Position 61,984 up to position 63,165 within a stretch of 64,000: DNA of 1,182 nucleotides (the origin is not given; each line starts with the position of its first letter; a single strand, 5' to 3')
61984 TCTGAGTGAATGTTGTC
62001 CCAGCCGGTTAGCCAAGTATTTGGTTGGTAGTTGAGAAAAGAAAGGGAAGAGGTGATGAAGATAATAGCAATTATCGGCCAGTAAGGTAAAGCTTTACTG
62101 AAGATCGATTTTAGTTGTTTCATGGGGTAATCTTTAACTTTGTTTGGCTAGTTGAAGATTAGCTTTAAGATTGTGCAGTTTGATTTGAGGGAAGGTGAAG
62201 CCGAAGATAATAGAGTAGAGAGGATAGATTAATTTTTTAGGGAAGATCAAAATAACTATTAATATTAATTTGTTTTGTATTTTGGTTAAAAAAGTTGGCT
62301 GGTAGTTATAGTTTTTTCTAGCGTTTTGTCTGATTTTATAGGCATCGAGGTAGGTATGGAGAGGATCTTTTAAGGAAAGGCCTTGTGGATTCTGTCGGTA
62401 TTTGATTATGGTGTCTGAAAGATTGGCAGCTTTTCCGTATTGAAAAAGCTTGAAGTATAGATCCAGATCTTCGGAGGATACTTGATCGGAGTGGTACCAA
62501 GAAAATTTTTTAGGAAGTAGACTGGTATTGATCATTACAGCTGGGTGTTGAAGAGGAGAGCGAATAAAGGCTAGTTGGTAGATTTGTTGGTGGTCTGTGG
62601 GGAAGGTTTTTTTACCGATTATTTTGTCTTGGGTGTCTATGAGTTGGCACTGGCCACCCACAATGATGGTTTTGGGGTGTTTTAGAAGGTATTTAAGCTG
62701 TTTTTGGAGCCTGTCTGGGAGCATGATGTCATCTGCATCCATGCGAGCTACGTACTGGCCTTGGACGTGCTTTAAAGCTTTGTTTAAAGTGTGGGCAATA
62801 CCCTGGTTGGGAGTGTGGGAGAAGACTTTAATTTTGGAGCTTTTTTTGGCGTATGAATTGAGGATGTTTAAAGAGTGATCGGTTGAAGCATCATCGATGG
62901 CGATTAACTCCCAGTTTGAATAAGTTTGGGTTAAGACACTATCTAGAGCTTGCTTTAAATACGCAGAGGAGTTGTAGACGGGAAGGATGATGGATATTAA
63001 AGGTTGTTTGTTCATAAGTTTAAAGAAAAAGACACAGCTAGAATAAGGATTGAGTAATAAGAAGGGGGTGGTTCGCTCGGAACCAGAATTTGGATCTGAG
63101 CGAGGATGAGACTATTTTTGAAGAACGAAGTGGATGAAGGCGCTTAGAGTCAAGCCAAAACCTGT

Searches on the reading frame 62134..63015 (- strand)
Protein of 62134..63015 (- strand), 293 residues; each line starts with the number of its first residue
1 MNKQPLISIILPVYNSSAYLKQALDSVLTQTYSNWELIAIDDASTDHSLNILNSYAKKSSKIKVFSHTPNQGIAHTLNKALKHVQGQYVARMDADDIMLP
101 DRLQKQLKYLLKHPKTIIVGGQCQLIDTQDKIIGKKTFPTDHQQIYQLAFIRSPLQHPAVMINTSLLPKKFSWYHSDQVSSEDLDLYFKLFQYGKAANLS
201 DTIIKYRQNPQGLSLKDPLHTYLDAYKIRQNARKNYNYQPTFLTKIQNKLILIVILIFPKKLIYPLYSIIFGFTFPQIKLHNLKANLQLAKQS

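Call 52: search_protein_families(library=pfam, proteins=[window:62134-63015:-], max_evalue=0.00001)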
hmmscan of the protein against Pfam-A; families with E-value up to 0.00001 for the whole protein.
window:62134-63015:- (293 aa): 3 families
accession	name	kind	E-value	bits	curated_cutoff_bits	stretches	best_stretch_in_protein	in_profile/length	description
PF00535.33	Glycos_transf_2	-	2.3e-37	129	23.3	1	8-122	1-115/168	Glycosyl transferase family 2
PF13641.12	Glyco_tranf_2_3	-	1.4e-12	48.5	27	1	5-132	2-131/230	Glycosyltransferase like family 2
PF10111.15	Glyco_tranf_2_2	-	5.6e-11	42.9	27.3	1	8-209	1-218/276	Glycosyltransferase like family 2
